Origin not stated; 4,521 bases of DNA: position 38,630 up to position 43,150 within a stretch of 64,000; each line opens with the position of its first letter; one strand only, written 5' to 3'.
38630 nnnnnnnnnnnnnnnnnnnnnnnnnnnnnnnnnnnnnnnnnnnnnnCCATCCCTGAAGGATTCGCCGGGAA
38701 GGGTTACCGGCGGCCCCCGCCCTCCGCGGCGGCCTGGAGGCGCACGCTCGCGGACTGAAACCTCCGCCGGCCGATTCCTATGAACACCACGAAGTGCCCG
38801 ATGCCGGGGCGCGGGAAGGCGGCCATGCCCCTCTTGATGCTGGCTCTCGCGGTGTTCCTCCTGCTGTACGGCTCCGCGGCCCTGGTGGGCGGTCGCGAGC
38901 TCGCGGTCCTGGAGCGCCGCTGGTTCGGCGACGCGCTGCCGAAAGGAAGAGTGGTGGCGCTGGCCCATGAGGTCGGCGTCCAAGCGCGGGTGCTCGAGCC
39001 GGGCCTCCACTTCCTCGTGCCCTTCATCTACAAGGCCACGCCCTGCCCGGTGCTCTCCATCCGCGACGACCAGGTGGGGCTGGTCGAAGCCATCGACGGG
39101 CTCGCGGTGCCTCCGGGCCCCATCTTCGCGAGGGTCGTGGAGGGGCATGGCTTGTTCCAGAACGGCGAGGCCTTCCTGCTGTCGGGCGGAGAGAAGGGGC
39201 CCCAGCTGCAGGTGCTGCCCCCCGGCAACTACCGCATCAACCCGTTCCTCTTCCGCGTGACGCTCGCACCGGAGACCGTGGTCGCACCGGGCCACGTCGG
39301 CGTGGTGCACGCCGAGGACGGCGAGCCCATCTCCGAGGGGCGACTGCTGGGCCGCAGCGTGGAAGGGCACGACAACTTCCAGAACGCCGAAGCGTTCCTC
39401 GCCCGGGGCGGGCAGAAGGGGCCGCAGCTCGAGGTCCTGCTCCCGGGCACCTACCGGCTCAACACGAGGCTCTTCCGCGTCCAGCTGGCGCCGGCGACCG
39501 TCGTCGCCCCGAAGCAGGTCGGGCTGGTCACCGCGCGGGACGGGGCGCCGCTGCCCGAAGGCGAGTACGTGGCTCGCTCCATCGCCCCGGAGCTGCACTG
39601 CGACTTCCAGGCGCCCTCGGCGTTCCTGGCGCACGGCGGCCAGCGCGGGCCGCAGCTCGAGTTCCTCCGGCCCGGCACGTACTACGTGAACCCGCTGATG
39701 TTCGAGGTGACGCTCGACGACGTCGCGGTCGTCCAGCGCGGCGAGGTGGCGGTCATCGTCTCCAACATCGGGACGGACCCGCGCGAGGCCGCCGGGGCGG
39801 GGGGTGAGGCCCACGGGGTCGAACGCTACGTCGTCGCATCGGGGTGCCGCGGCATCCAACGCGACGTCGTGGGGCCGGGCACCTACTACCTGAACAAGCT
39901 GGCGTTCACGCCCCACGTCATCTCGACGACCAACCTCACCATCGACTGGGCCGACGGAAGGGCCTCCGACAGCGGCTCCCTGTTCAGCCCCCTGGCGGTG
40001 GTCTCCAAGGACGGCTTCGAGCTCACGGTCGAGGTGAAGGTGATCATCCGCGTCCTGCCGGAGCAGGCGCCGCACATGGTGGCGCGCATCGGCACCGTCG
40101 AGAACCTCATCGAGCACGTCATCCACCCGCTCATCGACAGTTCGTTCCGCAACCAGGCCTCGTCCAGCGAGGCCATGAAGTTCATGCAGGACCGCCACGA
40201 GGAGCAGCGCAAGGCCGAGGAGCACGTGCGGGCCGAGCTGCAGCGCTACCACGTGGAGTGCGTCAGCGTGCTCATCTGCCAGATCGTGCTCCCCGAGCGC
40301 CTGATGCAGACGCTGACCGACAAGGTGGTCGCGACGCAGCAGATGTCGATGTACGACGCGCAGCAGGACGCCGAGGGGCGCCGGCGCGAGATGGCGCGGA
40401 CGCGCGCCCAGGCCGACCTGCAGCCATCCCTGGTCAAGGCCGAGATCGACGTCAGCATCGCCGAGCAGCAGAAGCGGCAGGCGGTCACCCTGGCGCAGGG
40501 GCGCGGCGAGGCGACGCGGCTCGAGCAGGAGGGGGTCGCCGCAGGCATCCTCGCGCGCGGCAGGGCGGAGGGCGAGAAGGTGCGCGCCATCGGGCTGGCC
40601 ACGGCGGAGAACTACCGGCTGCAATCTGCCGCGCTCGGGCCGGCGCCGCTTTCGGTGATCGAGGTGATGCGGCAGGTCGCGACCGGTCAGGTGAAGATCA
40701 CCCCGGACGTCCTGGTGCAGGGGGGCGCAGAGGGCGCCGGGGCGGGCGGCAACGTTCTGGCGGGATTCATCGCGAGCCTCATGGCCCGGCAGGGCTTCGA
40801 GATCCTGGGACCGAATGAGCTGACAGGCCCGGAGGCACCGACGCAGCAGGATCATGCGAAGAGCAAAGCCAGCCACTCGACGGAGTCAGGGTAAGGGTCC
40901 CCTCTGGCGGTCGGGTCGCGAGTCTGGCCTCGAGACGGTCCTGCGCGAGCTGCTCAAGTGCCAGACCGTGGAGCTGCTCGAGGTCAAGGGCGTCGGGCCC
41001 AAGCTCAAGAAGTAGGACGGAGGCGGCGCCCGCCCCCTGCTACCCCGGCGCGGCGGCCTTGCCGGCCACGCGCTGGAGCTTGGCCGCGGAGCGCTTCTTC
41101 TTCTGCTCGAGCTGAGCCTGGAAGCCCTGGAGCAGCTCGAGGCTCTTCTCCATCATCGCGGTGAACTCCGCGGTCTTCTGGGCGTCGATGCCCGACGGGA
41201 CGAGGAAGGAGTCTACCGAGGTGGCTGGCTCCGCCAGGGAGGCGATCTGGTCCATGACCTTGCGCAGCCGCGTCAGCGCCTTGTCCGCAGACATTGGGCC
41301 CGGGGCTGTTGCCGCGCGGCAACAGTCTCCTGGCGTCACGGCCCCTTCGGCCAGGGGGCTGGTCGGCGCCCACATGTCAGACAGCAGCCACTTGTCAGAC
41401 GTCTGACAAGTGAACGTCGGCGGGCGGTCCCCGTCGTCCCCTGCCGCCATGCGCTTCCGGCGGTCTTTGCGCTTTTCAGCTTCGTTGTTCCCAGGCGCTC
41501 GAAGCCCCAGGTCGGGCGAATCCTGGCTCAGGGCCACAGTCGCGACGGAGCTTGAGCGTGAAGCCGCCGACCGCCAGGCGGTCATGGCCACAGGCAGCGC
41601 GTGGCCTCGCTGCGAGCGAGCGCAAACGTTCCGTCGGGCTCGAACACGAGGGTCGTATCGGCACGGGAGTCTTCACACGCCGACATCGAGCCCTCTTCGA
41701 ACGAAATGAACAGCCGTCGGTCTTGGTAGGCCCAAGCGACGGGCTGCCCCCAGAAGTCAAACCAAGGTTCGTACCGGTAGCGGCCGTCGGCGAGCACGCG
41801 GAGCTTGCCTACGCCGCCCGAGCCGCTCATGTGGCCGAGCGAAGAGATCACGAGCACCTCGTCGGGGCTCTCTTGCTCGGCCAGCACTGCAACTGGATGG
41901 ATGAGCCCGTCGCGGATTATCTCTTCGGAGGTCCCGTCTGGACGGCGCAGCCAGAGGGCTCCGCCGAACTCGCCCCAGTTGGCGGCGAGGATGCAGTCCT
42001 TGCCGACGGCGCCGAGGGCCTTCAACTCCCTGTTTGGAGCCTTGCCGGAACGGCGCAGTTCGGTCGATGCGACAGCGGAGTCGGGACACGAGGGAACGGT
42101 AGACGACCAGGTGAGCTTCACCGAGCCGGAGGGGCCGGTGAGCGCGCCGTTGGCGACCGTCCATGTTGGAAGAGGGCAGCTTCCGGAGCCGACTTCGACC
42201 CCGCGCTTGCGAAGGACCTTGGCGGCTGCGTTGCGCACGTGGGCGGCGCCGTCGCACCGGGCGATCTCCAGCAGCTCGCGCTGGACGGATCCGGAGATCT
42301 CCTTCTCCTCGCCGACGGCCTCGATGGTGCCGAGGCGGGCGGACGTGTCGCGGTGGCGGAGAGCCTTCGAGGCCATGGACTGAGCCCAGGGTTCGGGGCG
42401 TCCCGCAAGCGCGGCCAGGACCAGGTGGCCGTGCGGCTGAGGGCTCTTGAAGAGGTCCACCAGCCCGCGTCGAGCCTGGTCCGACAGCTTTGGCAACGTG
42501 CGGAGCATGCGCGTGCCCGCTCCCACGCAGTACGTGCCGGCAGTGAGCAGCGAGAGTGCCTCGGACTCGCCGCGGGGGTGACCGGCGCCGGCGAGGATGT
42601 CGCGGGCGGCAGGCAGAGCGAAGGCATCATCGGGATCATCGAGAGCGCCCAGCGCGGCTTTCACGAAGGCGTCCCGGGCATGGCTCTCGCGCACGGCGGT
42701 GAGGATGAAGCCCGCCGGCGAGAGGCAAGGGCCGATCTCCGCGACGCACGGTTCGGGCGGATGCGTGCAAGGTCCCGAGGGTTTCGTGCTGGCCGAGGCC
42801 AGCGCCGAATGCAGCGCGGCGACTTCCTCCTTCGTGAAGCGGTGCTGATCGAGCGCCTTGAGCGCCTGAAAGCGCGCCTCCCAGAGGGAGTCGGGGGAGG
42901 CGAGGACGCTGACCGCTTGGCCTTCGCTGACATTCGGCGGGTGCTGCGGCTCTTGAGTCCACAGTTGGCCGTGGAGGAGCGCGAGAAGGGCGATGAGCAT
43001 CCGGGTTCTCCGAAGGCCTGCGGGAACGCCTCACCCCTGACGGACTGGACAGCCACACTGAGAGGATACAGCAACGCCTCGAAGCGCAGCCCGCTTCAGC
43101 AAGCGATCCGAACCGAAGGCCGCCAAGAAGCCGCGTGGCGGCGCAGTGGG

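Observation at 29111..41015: The last ~85 nt of mfd (with its stop codon) are directly repeated 11.7 kb downstream, bracketing a second accessory block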

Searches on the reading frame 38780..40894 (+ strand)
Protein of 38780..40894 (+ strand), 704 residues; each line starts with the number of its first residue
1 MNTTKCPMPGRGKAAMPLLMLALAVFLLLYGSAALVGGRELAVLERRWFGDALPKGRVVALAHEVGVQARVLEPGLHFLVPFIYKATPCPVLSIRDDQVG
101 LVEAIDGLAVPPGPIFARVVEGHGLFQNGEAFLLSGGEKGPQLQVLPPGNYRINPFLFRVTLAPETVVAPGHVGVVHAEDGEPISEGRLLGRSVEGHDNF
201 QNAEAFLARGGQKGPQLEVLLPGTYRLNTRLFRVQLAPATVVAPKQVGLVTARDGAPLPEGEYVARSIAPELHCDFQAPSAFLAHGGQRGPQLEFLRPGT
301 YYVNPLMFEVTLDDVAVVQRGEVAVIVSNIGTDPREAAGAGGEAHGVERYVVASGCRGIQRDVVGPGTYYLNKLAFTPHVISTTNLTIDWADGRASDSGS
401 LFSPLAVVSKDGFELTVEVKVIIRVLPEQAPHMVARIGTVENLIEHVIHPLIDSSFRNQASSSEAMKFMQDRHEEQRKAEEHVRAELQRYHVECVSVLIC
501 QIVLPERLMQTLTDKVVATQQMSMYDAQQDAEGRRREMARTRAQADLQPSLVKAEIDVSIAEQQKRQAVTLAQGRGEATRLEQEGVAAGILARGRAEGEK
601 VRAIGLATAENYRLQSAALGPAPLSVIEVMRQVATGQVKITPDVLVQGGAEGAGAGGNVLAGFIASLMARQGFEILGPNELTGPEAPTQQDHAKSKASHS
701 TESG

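Call 12: search_protein_families(library=pfam, proteins=[window:38780-40894:+], max_evalue=0.01)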
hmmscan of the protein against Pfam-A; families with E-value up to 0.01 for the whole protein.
window:38780-40894:+ (704 aa): 1 family
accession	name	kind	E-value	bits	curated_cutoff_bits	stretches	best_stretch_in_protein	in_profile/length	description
PF01145.31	Band_7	-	2.8e-24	86.6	23.6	1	350-528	9-166/176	SPFH domain / Band 7 family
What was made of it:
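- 38780..40894 (+): SPFH / flotillin-like (YqiK-type) protein, 704 aa. Band_7 (call 12).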

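Call 36: find_homologous_proteins(query=window:38780-40891:+, max_evalue=1e-20)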
Query window:38780-40891:+ (704 aa): 3879 proteins with E <= 1e-20 among 8000 candidates; the best 120 are listed.
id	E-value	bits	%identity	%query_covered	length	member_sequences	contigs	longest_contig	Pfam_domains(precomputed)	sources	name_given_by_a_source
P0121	0.0e+0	1520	100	98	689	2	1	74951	PF01145.32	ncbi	ncbi:MAG TPA: SPFH domain-containing protein [Myxococcales bacterium]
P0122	0.0e+0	1124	78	92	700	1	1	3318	PF01145.32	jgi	jgi:regulator of protease activity HflC (stomatin/prohibitin superfamily)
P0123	0.0e+0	1117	79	91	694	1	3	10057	PF01145.32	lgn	-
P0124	2.7e-298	1009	50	89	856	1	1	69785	PF01145.32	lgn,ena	-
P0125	7.9e-297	1004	69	93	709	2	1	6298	PF01145.32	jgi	jgi:regulator of protease activity HflC (stomatin/prohibitin superfamily)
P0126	4.0e-292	989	67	92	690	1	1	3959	PF01145.32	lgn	-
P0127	3.1e-291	986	67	93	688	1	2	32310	PF01145.32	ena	-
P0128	4.0e-291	985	66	94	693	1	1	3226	PF01145.32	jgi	-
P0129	6.3e-291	985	68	91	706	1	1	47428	PF01145.32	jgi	jgi:uncharacterized membrane protein YqiK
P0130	2.0e-290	983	67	91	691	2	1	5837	PF01145.32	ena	-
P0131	7.6e-290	981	67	93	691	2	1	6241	PF01145.32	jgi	jgi:uncharacterized membrane protein YqiK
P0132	3.1e-289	979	68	91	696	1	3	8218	PF01145.32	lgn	-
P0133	6.1e-288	975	67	95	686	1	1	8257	PF01145.32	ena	-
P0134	6.7e-288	975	67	93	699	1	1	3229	PF01145.32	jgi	jgi:regulator of protease activity HflC (stomatin/prohibitin superfamily)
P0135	1.1e-287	974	66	93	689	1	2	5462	PF01145.32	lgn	-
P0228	1.8e-277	940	65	92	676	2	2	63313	PF01145.32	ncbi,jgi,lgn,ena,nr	ncbi:MAG TPA: SPFH domain-containing protein [Polyangiaceae bacterium]|nr:SPFH domain-containing pro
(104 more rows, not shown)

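Call 37: find_encoding_contigs(protein=P0123, flank=10000, max_places=3)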
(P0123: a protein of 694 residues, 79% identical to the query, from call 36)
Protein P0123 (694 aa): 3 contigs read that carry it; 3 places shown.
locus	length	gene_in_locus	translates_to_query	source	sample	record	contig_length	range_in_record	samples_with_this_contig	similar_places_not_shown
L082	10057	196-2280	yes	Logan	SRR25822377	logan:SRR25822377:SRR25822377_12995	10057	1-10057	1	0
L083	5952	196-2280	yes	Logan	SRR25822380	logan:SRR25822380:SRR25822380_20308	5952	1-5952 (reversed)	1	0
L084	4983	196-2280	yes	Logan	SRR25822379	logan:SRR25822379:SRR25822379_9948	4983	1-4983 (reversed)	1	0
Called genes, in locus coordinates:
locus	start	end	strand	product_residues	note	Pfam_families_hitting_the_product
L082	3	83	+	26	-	?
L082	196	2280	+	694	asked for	PF01145:Band_7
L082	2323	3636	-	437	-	PF00069:Pkinase, PF01636:APH (faint), PF07714:PK_Tyr_Ser-Thr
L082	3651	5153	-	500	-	PF01841:Transglut_core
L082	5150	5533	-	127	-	PF00583:Acetyltransf_1, PF13673:Acetyltransf_10 (weak), PF13508:Acetyltransf_7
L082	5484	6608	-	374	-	PF07478:Dala_Dala_lig_C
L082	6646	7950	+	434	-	PF01966:HD (faint), PF19276:HD_assoc_2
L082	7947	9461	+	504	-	PF00293:NUDIX (weak), PF00753:Lactamase_B, PF17778:WHD_BLACT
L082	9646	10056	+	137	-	?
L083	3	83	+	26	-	?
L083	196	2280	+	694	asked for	PF01145:Band_7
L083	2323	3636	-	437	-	PF00069:Pkinase, PF01636:APH (faint), PF07714:PK_Tyr_Ser-Thr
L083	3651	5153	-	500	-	PF01841:Transglut_core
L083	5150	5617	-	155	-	PF00583:Acetyltransf_1, PF13673:Acetyltransf_10 (weak), PF13508:Acetyltransf_7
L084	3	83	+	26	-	?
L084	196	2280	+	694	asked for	PF01145:Band_7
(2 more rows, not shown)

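Call 38: find_encoding_contigs(protein=P0228, flank=8000, max_places=2)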
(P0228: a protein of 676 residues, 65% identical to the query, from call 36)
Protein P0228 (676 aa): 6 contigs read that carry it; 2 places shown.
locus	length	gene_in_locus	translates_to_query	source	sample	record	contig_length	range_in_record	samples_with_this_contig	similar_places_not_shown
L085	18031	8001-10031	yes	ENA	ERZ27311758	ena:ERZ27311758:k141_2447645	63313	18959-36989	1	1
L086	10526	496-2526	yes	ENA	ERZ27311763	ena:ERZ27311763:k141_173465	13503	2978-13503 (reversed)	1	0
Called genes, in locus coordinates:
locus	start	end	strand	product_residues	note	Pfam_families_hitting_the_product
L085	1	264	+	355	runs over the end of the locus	PF08240:ADH_N, PF16912:Glu_dehyd_C, PF00107:ADH_zinc_N, PF13602:ADH_zinc_N_2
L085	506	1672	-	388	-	PF00890:FAD_binding_2 (faint), PF01266:DAO, PF01494:FAD_binding_3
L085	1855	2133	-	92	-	-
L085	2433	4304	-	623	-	PF00515:TPR_1 (faint), PF07719:TPR_2 (faint), PF07721:TPR_4 (faint), PF13424:TPR_12 (weak), PF13432:TPR_16 (weak), PF14559:TPR_19, PF13432:TPR_16, PF13844:Glyco_transf_41, +12 more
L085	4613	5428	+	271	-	-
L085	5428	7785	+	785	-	PF00069:Pkinase, PF07714:PK_Tyr_Ser-Thr, PF02743:dCache_1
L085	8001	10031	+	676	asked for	PF01145:Band_7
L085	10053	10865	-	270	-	PF04542:Sigma70_r2, PF07638:Sigma70_ECF, PF08281:Sigma70_r4_2, PF04545:Sigma70_r4, PF13490:zf-HC2 (weak)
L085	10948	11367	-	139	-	PF02566:OsmC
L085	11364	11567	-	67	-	-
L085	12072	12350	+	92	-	-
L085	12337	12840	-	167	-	-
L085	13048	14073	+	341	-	PF20229:ChrB_N, PF09828:ChrB_C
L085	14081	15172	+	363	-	PF07485:DUF1529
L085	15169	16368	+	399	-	PF02417:Chromate_transp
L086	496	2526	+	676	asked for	PF01145:Band_7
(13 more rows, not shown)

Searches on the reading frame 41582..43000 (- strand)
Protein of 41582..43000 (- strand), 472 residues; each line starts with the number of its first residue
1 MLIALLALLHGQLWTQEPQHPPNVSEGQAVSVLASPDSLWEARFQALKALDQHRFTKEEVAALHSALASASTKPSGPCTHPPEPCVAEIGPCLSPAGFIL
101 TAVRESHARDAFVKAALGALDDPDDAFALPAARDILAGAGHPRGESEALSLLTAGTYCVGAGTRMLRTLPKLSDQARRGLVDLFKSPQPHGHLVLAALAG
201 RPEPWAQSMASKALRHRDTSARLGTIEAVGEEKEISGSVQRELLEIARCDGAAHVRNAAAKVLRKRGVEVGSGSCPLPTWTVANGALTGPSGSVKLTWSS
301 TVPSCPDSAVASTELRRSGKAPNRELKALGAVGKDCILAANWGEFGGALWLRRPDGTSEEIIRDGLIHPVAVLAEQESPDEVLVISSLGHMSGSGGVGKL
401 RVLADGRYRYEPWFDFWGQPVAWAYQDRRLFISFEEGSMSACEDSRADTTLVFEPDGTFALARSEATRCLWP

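Call 12: search_protein_families(library=pfam, proteins=[window:41582-43000:-], max_evalue=0.01)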
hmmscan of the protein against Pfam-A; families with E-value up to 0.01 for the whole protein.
window:41582-43000:- (472 aa): 0 families

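Call 59: find_homologous_proteins(query=window:41582-43000:-, max_evalue=0.00001)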
Query window:41582-43000:- (472 aa): 4 proteins with E <= 0.00001 among 8000 candidates.
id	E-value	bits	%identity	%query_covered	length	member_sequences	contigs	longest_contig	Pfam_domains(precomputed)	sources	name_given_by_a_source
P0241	0.0e+0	1065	100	100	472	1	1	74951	-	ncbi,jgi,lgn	ncbi:MAG TPA: hypothetical protein VGK67_08435 [Myxococcales bacterium]|jgi:hypothetical protein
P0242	4.4e-268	908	86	100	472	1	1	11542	-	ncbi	-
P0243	1.1e-165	570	60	98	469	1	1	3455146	-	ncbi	ncbi:MAG: hypothetical protein QM765_31505 [Myxococcales bacterium]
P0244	1.7e-100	355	43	99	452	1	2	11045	-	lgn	-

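Call 60: find_encoding_contigs(protein=P0241, flank=10000, max_places=10)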
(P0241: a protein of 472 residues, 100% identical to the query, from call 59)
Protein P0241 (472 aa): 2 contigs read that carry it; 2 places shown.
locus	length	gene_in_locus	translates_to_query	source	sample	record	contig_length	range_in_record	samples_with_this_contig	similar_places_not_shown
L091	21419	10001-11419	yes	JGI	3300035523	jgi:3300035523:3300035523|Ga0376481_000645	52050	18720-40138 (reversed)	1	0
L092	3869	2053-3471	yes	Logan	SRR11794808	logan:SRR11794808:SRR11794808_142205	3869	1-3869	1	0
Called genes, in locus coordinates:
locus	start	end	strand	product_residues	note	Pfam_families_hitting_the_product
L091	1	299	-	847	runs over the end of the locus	-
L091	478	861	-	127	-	PF00072:Response_reg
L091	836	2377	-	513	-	PF13188:PAS_8 (faint), PF08448:PAS_4, PF00512:HisKA, PF02518:HATPase_c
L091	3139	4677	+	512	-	PF11617:Cu-binding_MopE (weak)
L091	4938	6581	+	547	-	PF02369:Big_1 (weak)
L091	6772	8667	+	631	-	-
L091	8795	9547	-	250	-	-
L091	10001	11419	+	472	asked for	-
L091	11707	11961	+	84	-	-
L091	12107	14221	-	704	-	PF01145:Band_7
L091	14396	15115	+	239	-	PF04542:Sigma70_r2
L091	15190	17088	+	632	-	PF00069:Pkinase, PF07714:PK_Tyr_Ser-Thr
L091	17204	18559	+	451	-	PF13646:HEAT_2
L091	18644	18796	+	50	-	PF13333:rve_2 (weak)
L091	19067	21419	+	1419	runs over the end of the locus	PF00801:PKD, PF18911:PKD_4, PF00801:PKD, PF18911:PKD_4, PF00801:PKD, PF18911:PKD_4, PF13620:CarboxypepD_reg, PF13715:CarbopepD_reg_2, +1 more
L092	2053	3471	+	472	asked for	-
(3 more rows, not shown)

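Call 61: find_encoding_contigs(protein=P0242, flank=10000, max_places=5)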
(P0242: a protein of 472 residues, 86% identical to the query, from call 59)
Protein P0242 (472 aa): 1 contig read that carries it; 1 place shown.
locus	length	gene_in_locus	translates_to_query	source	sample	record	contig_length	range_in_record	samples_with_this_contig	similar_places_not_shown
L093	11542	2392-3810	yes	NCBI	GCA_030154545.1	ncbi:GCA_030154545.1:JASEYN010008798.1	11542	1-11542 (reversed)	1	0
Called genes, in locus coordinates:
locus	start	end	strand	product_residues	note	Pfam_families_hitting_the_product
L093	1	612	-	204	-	?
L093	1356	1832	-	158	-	-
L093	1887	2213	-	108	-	-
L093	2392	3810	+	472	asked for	-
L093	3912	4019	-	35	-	-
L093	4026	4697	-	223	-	-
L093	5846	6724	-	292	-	-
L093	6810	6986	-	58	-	-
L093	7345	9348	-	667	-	PF00476:DNA_pol_A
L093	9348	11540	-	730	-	?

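Call 65: find_encoding_contigs(protein=P0243, flank=10000, max_places=2)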
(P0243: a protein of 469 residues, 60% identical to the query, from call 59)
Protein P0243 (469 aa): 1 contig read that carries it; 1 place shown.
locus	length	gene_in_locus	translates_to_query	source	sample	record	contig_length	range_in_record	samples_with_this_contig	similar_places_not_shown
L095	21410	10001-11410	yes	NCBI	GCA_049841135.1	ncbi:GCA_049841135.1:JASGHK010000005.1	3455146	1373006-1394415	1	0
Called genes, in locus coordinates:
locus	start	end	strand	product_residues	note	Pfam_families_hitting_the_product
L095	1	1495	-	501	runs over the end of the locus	PF02540:NAD_synthase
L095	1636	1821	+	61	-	-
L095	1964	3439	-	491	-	PF17767:NAPRTase_N, PF02749:QRPTase_N, PF04095:NAPRTase (weak), PF17956:NAPRTase_C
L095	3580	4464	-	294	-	PF02195:ParB_N, PF17762:HTH_ParB, PF23552:ParB_C (weak)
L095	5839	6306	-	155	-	PF02527:GidB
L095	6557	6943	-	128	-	PF21680:GIDA_C_1st, PF13932:SAM_GIDA_C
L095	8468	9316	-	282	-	PF12631:MnmE_helical, PF01926:MMR_HSR1, PF02421:FeoB_N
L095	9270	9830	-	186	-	PF10396:TrmE_N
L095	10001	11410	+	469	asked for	-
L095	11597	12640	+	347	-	-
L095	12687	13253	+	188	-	-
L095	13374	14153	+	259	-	-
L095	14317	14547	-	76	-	-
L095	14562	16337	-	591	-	PF14849:YidC_periplas, PF02096:60KD_IMP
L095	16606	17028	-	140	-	PF00825:Ribonuclease_P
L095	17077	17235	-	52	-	PF00468:Ribosomal_L34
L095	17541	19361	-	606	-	-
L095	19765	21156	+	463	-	PF00308:Bac_DnaA, PF08299:Bac_DnaA_C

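Call 75: search_protein_families(library=ncbifam, proteins=[window:41582-43000:-], max_evalue=0.001)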
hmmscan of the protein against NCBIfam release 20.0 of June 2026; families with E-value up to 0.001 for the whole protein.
window:41582-43000:- (472 aa): 0 families

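Call 76: search_protein_families(library=phrogs, proteins=[window:41582-43000:-], max_evalue=0.001)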
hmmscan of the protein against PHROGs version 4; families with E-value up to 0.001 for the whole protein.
window:41582-43000:- (472 aa): 0 families
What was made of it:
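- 41040..43000 (-): The 183-aa and 472-aa genes immediately to the right of copy 2. Both lack any family match. No Pfam, NCBIfam or PHROG hit (calls 12, 75, 76).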
